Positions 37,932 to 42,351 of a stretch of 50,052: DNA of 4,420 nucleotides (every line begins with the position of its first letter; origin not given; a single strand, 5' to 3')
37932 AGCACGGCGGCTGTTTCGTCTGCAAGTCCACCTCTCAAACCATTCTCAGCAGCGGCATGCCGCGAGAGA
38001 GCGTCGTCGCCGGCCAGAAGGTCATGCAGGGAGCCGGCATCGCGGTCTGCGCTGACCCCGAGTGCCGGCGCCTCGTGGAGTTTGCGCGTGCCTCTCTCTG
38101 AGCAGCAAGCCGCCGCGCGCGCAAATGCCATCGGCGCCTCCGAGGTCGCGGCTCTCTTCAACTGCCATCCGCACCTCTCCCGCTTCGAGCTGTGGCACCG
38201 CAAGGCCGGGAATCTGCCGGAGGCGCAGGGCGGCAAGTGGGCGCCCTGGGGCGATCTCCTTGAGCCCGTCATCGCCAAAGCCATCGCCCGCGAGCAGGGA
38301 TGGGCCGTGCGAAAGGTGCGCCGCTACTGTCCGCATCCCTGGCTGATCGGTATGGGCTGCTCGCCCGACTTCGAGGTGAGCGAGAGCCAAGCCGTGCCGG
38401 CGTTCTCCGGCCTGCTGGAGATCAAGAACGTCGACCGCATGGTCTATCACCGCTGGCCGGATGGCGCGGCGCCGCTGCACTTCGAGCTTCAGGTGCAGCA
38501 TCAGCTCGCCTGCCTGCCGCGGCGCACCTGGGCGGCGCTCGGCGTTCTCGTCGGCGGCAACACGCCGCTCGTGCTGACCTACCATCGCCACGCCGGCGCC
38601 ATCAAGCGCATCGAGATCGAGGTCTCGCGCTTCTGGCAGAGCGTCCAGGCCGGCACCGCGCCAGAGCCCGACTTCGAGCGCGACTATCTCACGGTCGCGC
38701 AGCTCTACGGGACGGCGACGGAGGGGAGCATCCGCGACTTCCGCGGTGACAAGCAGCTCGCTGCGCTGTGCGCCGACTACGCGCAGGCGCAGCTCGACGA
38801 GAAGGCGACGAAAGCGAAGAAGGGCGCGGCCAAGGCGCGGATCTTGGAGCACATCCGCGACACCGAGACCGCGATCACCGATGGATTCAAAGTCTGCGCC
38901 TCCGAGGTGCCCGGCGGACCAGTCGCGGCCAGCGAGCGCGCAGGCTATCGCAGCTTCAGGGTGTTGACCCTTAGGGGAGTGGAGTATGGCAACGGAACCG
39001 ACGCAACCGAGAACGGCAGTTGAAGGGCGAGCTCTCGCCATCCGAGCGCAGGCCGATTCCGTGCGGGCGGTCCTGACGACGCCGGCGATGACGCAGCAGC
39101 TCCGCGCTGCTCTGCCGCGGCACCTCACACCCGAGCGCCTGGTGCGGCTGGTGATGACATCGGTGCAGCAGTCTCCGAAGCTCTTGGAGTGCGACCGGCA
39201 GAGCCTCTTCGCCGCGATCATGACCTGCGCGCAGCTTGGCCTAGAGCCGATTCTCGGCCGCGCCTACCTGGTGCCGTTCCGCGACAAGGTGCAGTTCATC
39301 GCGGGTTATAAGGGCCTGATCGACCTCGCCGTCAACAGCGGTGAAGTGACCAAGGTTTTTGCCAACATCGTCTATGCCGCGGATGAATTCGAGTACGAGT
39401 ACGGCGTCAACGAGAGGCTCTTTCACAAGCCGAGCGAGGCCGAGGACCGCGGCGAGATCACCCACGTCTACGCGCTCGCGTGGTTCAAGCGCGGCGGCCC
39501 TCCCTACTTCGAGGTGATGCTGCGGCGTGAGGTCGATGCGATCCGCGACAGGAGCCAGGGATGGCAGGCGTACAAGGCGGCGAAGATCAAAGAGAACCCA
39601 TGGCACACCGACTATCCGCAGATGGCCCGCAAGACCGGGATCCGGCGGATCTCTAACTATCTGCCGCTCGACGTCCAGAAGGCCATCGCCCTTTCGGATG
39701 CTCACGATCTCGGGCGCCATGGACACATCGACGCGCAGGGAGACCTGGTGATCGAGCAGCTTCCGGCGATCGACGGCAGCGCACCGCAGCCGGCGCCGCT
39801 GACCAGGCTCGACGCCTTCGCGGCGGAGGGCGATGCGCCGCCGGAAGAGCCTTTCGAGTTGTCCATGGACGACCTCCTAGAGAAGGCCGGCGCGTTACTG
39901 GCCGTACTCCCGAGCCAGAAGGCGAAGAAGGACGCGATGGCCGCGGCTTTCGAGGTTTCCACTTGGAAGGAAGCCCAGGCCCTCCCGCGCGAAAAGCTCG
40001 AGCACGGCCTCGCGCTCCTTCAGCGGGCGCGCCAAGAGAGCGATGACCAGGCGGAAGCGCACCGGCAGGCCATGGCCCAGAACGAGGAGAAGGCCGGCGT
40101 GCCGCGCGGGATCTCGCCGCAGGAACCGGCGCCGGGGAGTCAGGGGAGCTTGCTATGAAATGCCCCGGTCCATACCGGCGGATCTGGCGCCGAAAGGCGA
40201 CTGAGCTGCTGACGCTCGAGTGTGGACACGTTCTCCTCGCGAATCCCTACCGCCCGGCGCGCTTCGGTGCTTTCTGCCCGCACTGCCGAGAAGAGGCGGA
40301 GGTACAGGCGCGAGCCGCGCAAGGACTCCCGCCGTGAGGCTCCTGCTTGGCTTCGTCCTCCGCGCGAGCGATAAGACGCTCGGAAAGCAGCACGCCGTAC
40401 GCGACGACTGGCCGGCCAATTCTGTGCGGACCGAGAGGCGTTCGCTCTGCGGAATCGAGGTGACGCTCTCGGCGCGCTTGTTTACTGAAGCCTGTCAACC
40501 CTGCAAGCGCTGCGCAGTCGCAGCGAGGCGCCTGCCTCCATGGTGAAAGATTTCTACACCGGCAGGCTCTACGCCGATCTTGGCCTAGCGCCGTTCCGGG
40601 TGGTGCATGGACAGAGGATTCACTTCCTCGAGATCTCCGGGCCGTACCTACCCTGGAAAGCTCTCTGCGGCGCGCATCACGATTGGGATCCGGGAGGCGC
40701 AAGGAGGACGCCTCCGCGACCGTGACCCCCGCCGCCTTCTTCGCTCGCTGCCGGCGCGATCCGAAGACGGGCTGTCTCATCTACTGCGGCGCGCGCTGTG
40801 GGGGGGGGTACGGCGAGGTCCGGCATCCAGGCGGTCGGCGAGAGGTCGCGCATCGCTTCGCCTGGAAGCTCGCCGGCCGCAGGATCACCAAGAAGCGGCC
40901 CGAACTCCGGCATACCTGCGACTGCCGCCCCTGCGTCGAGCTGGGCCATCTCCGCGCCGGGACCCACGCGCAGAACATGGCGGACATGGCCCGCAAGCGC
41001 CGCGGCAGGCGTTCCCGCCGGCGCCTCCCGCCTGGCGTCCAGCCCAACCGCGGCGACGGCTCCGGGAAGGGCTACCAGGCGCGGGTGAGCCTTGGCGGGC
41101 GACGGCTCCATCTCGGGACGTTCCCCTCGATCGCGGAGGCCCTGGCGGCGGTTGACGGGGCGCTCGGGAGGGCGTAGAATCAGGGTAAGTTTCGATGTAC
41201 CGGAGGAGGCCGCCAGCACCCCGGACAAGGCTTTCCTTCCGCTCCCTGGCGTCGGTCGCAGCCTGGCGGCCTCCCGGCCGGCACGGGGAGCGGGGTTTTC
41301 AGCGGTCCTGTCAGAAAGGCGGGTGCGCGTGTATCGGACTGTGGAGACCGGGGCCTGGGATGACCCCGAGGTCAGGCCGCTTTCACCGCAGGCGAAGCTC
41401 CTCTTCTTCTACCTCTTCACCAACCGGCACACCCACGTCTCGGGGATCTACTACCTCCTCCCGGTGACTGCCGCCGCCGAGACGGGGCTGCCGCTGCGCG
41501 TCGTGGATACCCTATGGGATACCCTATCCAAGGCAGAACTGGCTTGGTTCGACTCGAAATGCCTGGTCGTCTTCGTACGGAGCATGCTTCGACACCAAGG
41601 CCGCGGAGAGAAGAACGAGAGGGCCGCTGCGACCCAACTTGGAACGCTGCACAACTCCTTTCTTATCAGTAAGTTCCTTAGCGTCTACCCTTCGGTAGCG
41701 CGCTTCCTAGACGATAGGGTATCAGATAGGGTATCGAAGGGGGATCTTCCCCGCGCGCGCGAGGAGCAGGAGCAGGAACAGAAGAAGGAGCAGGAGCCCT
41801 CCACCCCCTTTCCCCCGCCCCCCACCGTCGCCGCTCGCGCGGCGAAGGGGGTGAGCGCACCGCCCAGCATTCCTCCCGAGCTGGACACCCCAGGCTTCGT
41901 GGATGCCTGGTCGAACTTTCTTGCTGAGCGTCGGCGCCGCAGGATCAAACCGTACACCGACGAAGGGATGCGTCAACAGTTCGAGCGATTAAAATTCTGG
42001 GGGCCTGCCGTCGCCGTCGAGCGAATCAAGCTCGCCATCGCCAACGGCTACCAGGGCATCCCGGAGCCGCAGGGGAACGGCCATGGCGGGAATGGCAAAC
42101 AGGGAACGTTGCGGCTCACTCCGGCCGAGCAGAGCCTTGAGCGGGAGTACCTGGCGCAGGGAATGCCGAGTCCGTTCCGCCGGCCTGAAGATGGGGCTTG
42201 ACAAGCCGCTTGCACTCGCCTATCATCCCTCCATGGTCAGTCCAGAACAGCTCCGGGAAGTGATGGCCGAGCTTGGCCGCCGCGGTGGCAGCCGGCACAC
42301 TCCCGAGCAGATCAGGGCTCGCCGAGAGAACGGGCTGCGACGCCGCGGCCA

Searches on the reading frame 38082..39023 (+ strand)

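Call 71: search_protein_families(library=pfam, proteins=[window:38082-39023:+], max_evalue=0.01)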
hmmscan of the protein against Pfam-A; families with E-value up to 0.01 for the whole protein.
window:38082-39023:+ (313 aa): 1 family
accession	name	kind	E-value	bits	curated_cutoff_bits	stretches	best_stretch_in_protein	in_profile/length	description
PF09588.16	YqaJ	-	4.5e-19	69.6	22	1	11-144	4-146/150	YqaJ-like viral recombinase domain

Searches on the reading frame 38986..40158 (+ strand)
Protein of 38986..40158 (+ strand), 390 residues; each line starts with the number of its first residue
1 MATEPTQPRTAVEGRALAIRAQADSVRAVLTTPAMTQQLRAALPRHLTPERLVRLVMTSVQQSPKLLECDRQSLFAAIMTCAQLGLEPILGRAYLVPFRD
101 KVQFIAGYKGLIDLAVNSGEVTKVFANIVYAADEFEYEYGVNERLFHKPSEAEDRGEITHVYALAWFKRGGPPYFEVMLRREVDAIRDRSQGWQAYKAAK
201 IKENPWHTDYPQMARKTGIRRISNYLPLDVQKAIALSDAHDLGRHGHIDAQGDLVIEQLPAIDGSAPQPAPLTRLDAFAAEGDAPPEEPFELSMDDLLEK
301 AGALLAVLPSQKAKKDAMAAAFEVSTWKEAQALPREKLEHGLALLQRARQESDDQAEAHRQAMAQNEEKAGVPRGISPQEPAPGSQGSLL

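Call 71: search_protein_families(library=pfam, proteins=[window:38986-40158:+], max_evalue=0.01)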
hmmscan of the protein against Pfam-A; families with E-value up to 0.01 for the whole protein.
window:38986-40158:+ (390 aa): 1 family
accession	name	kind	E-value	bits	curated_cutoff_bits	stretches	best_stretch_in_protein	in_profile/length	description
PF03837.19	RecT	-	2.9e-44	151.4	24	1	51-235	2-183/198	RecT family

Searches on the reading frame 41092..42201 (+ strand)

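Call 105: search_protein_families(library=phrogs, proteins=[window:41092-42201:+], max_evalue=0.001)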
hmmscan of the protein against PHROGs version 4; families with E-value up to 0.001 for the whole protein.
window:41092-42201:+ (369 aa): 6 families
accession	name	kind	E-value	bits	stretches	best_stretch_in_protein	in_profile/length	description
phrog_1701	-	DNA, RNA and nucleotide metabolism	4.7e-19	70.3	1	79-236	2-170/323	DnaD-like helicase loader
phrog_25711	-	unknown function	7.6e-08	33.7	1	79-218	4-130/164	-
phrog_25210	-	unknown function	1.2e-07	32.6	1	93-256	19-188/207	-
phrog_6251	-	DNA, RNA and nucleotide metabolism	9.6e-07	29.6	1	79-140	2-64/284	replisome organizer DnaA-like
phrog_18589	-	unknown function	3.5e-06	28.1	1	237-360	13-132/156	-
phrog_12196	-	unknown function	3.9e-05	24.3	1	101-235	26-170/297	-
